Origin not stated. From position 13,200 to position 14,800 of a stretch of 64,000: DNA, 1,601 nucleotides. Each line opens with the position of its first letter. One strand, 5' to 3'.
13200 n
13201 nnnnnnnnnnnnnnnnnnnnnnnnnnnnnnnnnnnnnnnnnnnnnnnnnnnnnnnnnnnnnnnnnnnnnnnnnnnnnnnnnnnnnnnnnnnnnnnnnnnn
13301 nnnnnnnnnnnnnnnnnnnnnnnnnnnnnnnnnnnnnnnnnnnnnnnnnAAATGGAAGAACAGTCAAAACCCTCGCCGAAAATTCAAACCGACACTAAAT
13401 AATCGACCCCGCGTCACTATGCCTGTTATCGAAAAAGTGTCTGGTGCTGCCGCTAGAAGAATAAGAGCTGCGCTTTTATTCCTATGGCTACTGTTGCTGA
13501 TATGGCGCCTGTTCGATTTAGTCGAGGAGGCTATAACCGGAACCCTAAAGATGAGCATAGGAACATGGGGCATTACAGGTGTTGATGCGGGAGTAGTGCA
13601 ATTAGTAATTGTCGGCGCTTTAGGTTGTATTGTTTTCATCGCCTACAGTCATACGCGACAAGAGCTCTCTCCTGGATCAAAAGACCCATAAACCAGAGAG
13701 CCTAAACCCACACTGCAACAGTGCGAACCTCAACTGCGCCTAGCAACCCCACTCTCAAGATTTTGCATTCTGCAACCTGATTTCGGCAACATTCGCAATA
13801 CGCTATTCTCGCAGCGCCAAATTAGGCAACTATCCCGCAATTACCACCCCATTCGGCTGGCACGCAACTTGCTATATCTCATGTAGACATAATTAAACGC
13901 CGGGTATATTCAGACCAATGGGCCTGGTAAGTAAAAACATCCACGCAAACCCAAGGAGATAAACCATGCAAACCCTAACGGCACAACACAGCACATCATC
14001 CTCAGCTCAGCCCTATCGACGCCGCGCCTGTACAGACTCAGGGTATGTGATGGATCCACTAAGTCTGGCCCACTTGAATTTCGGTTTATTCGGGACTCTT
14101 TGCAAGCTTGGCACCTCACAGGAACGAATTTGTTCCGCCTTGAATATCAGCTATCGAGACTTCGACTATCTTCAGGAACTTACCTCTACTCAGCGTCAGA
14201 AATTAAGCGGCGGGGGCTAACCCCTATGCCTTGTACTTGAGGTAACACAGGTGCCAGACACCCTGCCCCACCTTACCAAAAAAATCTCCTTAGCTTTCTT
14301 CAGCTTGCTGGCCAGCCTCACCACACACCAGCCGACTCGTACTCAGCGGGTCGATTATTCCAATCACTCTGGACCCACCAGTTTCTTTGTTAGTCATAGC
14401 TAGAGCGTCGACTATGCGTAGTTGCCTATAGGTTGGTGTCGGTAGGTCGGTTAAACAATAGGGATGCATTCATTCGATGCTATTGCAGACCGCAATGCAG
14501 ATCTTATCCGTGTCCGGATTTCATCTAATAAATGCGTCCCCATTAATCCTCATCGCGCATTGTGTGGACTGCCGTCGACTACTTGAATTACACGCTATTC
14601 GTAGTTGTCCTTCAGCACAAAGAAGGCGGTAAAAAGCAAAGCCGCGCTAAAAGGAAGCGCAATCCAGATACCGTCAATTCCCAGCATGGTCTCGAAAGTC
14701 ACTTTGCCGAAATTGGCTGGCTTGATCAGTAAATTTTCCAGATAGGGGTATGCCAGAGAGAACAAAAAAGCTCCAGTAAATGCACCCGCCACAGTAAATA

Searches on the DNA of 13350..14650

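Call 74: search_rna_families(source=window, start=13350, end=14650, threshold=evalue, max_evalue=1)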
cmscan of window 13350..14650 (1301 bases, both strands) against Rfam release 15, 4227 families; matches with E-value up to 1: 0.
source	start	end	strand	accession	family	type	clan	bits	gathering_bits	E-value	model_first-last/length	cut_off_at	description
